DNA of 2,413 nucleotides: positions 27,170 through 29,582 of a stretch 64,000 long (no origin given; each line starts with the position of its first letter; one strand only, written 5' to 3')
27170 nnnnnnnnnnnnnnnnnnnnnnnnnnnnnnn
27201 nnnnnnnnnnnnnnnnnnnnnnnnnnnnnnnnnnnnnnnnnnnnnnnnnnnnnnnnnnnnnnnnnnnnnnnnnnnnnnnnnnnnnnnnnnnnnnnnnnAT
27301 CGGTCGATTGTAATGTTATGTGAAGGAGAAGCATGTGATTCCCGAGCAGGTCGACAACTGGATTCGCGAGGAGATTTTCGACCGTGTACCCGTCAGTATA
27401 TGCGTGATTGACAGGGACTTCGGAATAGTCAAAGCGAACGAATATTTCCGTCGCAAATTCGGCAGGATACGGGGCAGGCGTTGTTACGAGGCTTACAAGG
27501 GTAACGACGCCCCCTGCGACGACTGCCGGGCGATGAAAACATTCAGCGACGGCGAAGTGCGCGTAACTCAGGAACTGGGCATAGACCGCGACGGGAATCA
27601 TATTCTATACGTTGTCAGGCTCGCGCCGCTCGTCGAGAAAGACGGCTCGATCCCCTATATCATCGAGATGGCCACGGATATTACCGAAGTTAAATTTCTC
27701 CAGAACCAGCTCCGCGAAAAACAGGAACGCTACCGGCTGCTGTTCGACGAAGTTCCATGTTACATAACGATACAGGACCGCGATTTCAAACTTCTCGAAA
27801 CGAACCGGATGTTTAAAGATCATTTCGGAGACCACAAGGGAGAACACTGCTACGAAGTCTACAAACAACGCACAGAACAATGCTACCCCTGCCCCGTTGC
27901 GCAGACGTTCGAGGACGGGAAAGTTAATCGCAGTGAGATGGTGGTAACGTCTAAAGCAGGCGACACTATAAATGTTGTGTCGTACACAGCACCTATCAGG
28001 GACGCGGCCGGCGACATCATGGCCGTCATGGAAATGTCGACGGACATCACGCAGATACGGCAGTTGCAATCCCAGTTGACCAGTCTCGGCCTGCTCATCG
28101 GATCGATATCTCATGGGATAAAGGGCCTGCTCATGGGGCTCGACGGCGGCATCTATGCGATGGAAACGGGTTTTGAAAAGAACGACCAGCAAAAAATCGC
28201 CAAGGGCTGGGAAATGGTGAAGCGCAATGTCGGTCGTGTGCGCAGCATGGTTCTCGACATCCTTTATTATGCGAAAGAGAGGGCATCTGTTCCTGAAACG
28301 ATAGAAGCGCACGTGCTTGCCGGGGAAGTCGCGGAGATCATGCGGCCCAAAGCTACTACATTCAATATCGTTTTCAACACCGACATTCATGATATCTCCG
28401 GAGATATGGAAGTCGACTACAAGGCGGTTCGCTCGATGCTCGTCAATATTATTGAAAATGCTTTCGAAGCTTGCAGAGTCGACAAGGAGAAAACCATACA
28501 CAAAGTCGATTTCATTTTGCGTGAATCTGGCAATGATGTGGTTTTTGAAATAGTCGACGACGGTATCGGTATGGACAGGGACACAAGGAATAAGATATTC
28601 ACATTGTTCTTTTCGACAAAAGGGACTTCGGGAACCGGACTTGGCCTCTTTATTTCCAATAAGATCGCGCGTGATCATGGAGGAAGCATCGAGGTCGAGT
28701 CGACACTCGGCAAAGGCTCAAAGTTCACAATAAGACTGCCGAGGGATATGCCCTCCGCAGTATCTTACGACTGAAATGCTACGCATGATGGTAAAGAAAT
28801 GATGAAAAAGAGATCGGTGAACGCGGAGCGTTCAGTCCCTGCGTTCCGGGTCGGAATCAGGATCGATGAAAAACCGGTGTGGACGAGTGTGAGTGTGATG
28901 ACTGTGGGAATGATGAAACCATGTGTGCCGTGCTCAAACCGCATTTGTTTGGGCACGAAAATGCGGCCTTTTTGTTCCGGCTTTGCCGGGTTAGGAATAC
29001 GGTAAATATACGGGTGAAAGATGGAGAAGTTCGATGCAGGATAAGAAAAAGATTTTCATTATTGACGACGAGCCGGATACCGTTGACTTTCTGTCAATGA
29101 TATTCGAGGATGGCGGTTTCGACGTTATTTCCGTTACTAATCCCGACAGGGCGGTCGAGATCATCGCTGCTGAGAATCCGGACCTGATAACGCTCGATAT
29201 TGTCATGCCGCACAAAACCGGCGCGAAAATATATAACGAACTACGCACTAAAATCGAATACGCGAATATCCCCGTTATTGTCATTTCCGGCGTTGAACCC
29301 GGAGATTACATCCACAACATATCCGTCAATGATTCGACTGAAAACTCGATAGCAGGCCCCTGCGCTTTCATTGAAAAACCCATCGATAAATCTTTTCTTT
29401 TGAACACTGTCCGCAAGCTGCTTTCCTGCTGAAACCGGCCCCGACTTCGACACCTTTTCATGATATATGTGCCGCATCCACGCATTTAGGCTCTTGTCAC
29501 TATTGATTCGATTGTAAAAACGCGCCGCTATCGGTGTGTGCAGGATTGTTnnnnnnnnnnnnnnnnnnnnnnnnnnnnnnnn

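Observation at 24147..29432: Rrf2 regulator, dsrMK, kinase with two 4-Cys PAS domains, then an orphan receiver: candidate redox-sensing circuit wired to sulfite-reduction electron transfer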

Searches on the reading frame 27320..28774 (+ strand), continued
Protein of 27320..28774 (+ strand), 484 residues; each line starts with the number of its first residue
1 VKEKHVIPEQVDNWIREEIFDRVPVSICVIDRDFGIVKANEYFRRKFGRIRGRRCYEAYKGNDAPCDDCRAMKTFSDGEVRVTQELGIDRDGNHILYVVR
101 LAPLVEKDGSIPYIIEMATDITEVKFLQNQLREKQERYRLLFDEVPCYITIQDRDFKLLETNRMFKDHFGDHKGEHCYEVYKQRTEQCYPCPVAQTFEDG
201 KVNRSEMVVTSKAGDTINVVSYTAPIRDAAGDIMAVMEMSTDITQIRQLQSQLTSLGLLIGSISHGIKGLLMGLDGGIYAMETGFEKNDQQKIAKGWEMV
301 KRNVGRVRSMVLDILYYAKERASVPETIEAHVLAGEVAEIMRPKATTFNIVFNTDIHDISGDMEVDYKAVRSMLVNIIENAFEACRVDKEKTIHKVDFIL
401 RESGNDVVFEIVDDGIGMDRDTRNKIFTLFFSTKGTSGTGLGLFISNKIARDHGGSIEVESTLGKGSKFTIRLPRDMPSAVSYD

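Call 47: search_protein_families(library=ncbifam, proteins=[L100:6190-7917:+, L100:5443-6153:+, L150:4883-6271:+, L150:4165-4842:+], max_evalue=0.00001)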
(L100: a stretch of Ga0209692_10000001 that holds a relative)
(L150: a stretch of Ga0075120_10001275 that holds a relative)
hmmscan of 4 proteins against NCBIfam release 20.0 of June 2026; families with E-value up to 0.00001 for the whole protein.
L100:6190-7917:+ (575 aa): 66 families (the best 25 are shown)
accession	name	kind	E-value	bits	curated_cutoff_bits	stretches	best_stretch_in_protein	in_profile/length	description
NF045711.1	sulf_resp_HmcF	equivalog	1.6e-101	340.3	750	1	10-435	41-454/457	sulfate respiration complex iron-sulfur protein HmcF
NF045724.1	ferredox_TmcB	equivalog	8.6e-91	304.6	735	1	24-428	36-426/430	electron transfer complex ferredoxin TmcB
NF045796.1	DsrK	equivalog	1.5e-73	248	400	1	12-435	31-440/453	sulfate reduction electron transfer complex DsrMKJOP subunit DsrK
NF045717.1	DVU0259_DivK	exception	3.9e-23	81.8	160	1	454-571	3-115/117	DVU0259 family response regulator domain-containing protein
NF004898.0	PRK06259.1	equivalog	2.2e-17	62.9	385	1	304-429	372-487/488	fumarate reductase (CoM/CoB) subunit TfrB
NF045670.1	quin_L_LdhH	equivalog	4.2e-17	61.7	800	1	300-426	581-705/706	L-lactate dehydrogenase (quinone) large subunit LdhH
NF007969.0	PRK10693.1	equivalog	3.1e-15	56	329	1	450-530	4-84/337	two-component system response regulator RssB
NF007135.0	PRK09581.1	equivalog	8.6e-14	51.2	474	1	455-569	4-117/457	PleD family two-component system response regulator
NF008378.0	PRK11173.1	equivalog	1.3e-13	50.9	334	1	454-573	4-119/238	two-component system response regulator ArcA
NF007935.0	PRK10651.1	equivalog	1.1e-12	47.6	250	1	455-566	8-118/216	two-component system response regulator NarL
NF045944.1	ResRegRpaBCyano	equivalog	2.1e-12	46.9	330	1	457-564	1-104/229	response regulator transcription factor RpaB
NF008034.0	PRK10766.1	equivalog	2.2e-12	47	275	1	454-572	3-117/231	two-component system response regulator TorR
TIGR02154.1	PhoB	equivalog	3.5e-12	46.1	296.2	1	454-567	3-115/226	phosphate regulon transcriptional regulator PhoB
NF051870.1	NAssimRespRegNtrX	equivalog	3.5e-12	46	600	1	455-573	3-120/452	nitrogen assimilation response regulator NtrX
NF040689.1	MtrAB_MtrA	equivalog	4.5e-12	45.8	300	1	456-569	1-110/219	MtrAB system response regulator MtrA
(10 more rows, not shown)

L100:5443-6153:+ (236 aa): 2 families
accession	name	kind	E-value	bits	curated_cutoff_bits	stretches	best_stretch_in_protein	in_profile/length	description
NF045716.1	sulf_resp_HmcE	equivalog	8.6e-11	41.9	275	1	19-224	13-212/226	sulfate respiration complex protein HmcE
NF045723.1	memb_anch_TmcC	equivalog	2.4e-09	37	240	1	64-224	55-210/218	TmcC family electron transfer complex membrane anchor subunit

L150:4883-6271:+ (462 aa): 6 families
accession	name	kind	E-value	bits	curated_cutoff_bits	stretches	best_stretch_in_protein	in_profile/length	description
NF045711.1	sulf_resp_HmcF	equivalog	1.2e-279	927.5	750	1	2-460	1-457/457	sulfate respiration complex iron-sulfur protein HmcF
NF045724.1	ferredox_TmcB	equivalog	7e-105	351.1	735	1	43-451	23-427/430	electron transfer complex ferredoxin TmcB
NF045796.1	DsrK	equivalog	7.3e-52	176.5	400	1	56-439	45-427/453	sulfate reduction electron transfer complex DsrMKJOP subunit DsrK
NF004898.0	PRK06259.1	equivalog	2.2e-15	56.3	385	1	317-434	360-470/488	fumarate reductase (CoM/CoB) subunit TfrB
NF045670.1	quin_L_LdhH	equivalog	6.2e-12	44.6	800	1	310-428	576-685/706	L-lactate dehydrogenase (quinone) large subunit LdhH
NF045663.1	diclust_near_Sec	equivalog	6.2e-06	24.6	530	0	317-429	515-619/759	pyridine nucleotide-disulfide oxidoreductase/dicluster-binding protein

L150:4165-4842:+ (225 aa): 2 families
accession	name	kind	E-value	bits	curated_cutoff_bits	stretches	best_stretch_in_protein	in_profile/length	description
NF045716.1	sulf_resp_HmcE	equivalog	3.7e-107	357.1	275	1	1-225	1-226/226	sulfate respiration complex protein HmcE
NF045723.1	memb_anch_TmcC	equivalog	2.9e-56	190.4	240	1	2-215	4-213/218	TmcC family electron transfer complex membrane anchor subunit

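Call 64: find_homologous_proteins(query=L100:6190-7917:+, max_evalue=1e-20)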
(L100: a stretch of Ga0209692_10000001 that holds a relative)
Query L100:6190-7917:+ (575 aa): 3281 proteins with E <= 1e-20 among 8000 candidates; the best 120 are listed.
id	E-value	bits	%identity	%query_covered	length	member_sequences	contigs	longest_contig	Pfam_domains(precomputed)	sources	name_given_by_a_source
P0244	0.0e+0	1347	100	100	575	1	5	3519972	PF13746.12,PF12838.13,PF13534.12,PF02754.22,PF13237.12,PF13183.12,PF00072.31,PF13187.12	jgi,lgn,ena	-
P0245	0.0e+0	1163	84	100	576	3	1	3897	PF12838.13,PF13534.12,PF02754.22,PF13237.12,PF13183.12,PF00072.31,PF13187.12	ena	-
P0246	0.0e+0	1160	82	100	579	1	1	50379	PF12838.13,PF13534.12,PF02754.22,PF13237.12,PF13183.12,PF00072.31,PF13187.12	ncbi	-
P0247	0.0e+0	1145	83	100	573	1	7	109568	PF13534.12,PF02754.22,PF13237.12,PF13183.12,PF00072.31,PF13187.12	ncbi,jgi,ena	-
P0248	0.0e+0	1143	83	100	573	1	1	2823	PF13534.12,PF02754.22,PF13237.12,PF13183.12,PF00072.31,PF13187.12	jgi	-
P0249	0.0e+0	1142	83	100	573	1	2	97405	PF13534.12,PF02754.22,PF13237.12,PF13183.12,PF00072.31,PF13187.12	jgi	-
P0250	0.0e+0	1132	82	100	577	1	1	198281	PF12838.13,PF13534.12,PF02754.22,PF13237.12,PF13183.12,PF00072.31,PF13187.12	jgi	jgi:Fe-S oxidoreductase/CheY-like chemotaxis protein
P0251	0.0e+0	1126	82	100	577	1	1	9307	PF13746.12,PF12838.13,PF13534.12,PF02754.22,PF13237.12,PF13183.12,PF00072.31,PF13187.12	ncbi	-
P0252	0.0e+0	1106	80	100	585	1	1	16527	PF13534.12,PF02754.22,PF13237.12,PF13183.12,PF00072.31,PF13187.12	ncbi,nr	ncbi:response regulator [bacterium]|nr:response regulator [bacterium]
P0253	0.0e+0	1105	80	100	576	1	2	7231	PF12838.13,PF13534.12,PF02754.22,PF13237.12,PF13183.12,PF00072.31,PF13187.12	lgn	-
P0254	0.0e+0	1070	78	99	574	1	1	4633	PF13534.12,PF02754.22,PF13237.12,PF13183.12,PF00072.31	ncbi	ncbi:response regulator [Bacteroidota bacterium]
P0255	0.0e+0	1069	78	100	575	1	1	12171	PF13746.12,PF12838.13,PF13534.12,PF02754.22,PF13237.12,PF13183.12,PF00072.31,PF13187.12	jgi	jgi:Fe-S oxidoreductase/CheY-like chemotaxis protein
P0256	0.0e+0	1069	77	100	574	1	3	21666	PF13746.12,PF13534.12,PF02754.22,PF13237.12,PF13183.12,PF00072.31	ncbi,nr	ncbi:response regulator [bacterium]|nr:response regulator [bacterium] MBU1650740.1 response regulato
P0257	0.0e+0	1062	77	99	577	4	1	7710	PF12837.13,PF13534.12,PF02754.22,PF13237.12,PF13183.12,PF00072.31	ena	-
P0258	0.0e+0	1060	78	99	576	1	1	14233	PF13534.12,PF02754.22,PF13237.12,PF13183.12,PF00072.31,PF13187.12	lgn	-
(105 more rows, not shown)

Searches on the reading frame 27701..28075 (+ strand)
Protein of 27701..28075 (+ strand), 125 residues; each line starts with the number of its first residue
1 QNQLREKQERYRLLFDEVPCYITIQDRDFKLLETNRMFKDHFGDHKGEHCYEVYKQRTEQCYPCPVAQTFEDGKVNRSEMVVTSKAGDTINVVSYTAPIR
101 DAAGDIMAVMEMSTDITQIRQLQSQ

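Call 48: predict_structure(alignment_id=A4)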
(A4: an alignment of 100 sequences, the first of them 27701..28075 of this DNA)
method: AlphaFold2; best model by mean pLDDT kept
length: 125 residues; sequences in the alignment: 100
mean_pLDDT: 94.9   pTM: 0.85
mean pLDDT of the five models: 94.9, 94.1, 93.8, 92.7, 92.6
residues with pLDDT >= 90: 115; 70-90: 9; 50-70: 1; < 50: 0
segments of 3 or more residues with pLDDT < 50: none
pLDDT, mean of each block of 10 residues (from residue 1): 89 94 98 97 96 94 95 97 96 98 98 95 82
secondary structure, 60 per line:
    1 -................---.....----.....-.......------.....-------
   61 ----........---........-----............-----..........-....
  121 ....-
elements in order: H2-17 E21-25 E30-34 H36-42 H50-53 H65-72 E76-83 E89-100 E106-115 H117-124

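Call 52: fold_search(model_id=the predicted structure, library=pdb)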
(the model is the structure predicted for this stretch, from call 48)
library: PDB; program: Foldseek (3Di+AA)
matches with E <= 10: 1368; with E <= 0.001: 468
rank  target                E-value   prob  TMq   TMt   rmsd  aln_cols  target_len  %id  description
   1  9bgv_A                1.3e-08  1.00  0.71  0.13   5.0       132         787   16  DosP R97A straight form (released 2024-11-20)
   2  9cmf_A                1.3e-08  1.00  0.68  0.13   5.0       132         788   18  Substrate bound DosP (released 2024-11-20)
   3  9bkv_B                4.1e-08  1.00  0.69  0.13   5.0       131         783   16  DosP R97A bent form (released 2024-11-20)
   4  9ce0_B                1.3e-07  1.00  0.72  0.13   4.4       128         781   17  DosP Apo Bent form (released 2024-11-20)
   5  9cdr_A                1.7e-07  1.00  0.70  0.13   4.8       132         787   18  DosP Apo straight form (released 2024-11-20)
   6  9qq6_A                2.4e-07  1.00  0.79  0.22   2.6       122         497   18  Structure of the Azotobacter vinelandii NifL-NifA complex (released 2025-06-18)
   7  6zj8_F                4.2e-07  1.00  0.64  0.59   6.4       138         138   20  Structure of the PAS domain from Bordetella pertussis BvgS (released 2020-11-11)
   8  6ugl_B                4.4e-07  1.00  0.65  0.39   4.9       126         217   19  Vibrio cholerae quorum-sensing receptor VqmA bound to its autoinducer ligand DPO (released 2020-01-29)
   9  9vf7_B                4.7e-07  1.00  0.74  0.67   3.2       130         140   17  Structure of Meiothermus ruber Mrub_1259 LOV domain with N- and C-terminal alpha helices (MrLOVe) (released 2025-06-25)
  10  9vf7_C                4.7e-07  1.00  0.74  0.68   3.4       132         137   18  Structure of Meiothermus ruber Mrub_1259 LOV domain with N- and C-terminal alpha helices (MrLOVe) (released 2025-06-25)
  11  6zj8_E                5.0e-07  1.00  0.64  0.61   6.5       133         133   21  Structure of the PAS domain from Bordetella pertussis BvgS (released 2020-11-11)
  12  8a7f_A                5.6e-07  1.00  0.76  0.29   3.1       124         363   14  Crystal structure of a chimeric LOV-Histidine kinase SB2F1-I66R mutant (asymmetrical variant, trigonal form with long  (released 2024-01-10)
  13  6kju_A                5.6e-07  1.00  0.65  0.38   4.9       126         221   19  Huge conformation shift of Vibrio cholerae VqmA dimer in the absence of target DNA provides insight into DNA-binding m (released 2019-11-13)
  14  2gj3_B                5.9e-07  1.00  0.75  0.78   2.7       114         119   19  Crystal structure of the FAD-containing PAS domain of the protein NifL from Azotobacter vinelandii. (released 2007-03-06)
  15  3bwl_B                5.9e-07  1.00  0.72  0.73   2.8       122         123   20  Crystal structure of PAS domain of HTR-like protein from Haloarcula marismortui (released 2008-01-15)
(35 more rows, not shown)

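Call 71: search_protein_representatives(protein=window:27701-28075:+)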
Query: 125 residues. Proteins with E-value up to 0.001 (for the whole library): 18102; up to 1e-10: 3356; up to 1e-30: 176. The best 150 are listed.
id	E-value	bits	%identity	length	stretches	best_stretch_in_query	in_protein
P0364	5.0e-113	387.9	30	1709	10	4-122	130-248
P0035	5.9e-112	384.5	51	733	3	1-124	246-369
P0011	8.2e-108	371.1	50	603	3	4-125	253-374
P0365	4.0e-100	346.3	45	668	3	1-124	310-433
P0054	1.5e-92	321.8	46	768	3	1-124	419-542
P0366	1.7e-73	260.4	52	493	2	2-124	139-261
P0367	5.7e-72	255.5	52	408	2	1-124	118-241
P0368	1.0e-71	254.7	50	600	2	1-124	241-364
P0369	4.5e-71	252.6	48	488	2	2-125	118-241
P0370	6.9e-70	248.8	35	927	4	2-123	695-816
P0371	3.6e-66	236.8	45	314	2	3-124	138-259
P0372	2.4e-65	234.1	46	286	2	1-125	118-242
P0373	4.7e-65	233.2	48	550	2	4-125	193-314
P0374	8.7e-64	229.1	30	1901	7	5-123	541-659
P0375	5.1e-62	223.4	44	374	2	3-125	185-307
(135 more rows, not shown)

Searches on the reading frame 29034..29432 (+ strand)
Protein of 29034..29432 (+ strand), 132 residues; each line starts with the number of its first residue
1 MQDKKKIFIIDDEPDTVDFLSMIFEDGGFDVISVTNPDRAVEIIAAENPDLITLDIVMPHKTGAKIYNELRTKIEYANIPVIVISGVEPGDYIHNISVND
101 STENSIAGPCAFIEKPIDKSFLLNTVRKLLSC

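Call 3: search_protein_families(library=pfam, proteins=[window:29034-29432:+], max_evalue=0.01)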
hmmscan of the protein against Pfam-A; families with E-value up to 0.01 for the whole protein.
window:29034-29432:+ (132 aa): 1 family
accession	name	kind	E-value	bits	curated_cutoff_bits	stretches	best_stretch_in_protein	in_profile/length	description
PF00072.30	Response_reg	-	1.9e-17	63.9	30.2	1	7-126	1-110/111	Response regulator receiver domain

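Call 4: search_protein_families(library=ncbifam, proteins=[window:29034-29432:+], max_evalue=0.01)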
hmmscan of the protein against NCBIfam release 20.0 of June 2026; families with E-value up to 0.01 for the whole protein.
window:29034-29432:+ (132 aa): 81 families (the best 25 are shown)
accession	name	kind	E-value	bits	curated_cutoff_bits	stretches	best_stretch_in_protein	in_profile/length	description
NF045717.1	DVU0259_DivK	exception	3.1e-29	101.5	160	1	4-130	2-116/117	DVU0259 family response regulator domain-containing protein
TIGR02154.1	PhoB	equivalog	1e-14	54.4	296.2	1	4-86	2-84/226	phosphate regulon transcriptional regulator PhoB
NF047793.1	ResRegPgtA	equivalog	2e-14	53.3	650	1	2-130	3-121/414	two-component system response regulator PgtA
NF051870.1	NAssimRespRegNtrX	equivalog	2.9e-14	52.8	600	1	5-129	2-118/452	nitrogen assimilation response regulator NtrX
NF007135.0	PRK09581.1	equivalog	3.3e-14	52.6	474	1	6-129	4-119/457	PleD family two-component system response regulator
NF040534.1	resp_reg_YycF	equivalog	9.6e-13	47.9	340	1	5-85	1-78/231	response regulator YycF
NF040689.1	MtrAB_MtrA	equivalog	1.5e-12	47.3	300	1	7-127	1-110/219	MtrAB system response regulator MtrA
NF033120.0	vanR_FM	exception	6.4e-12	45.6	460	1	6-86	5-82/231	vancomycin resistance response regulator transcription factor, VanR-F/VanR-M family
NF045944.1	ResRegRpaBCyano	equivalog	8.9e-12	44.9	330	1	9-87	2-77/229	response regulator transcription factor RpaB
NF045505.1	RR_RssB_Pseudo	equivalog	1e-11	44.5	700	1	4-122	5-113/394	two-component system response regulator RssB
NF006900.1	PRK09390.1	equivalog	8.9e-11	41.7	255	1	1-130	1-120/203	response regulator FixJ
TIGR02875.1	spore_0_A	equivalog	9.8e-11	41.4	200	1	4-130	2-122/262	sporulation transcription factor Spo0A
NF012227.0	AdeR_RR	equivalog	1.3e-10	41.2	340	1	4-86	11-90/239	efflux system response regulator transcription factor AdeR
NF007969.0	PRK10693.1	equivalog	1.5e-10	40.6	329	1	4-88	7-89/337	two-component system response regulator RssB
NF000404.1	vanR-D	exception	1.7e-10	40.9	500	1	5-101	3-97/232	vancomycin resistance response regulator transcription factor VanR-D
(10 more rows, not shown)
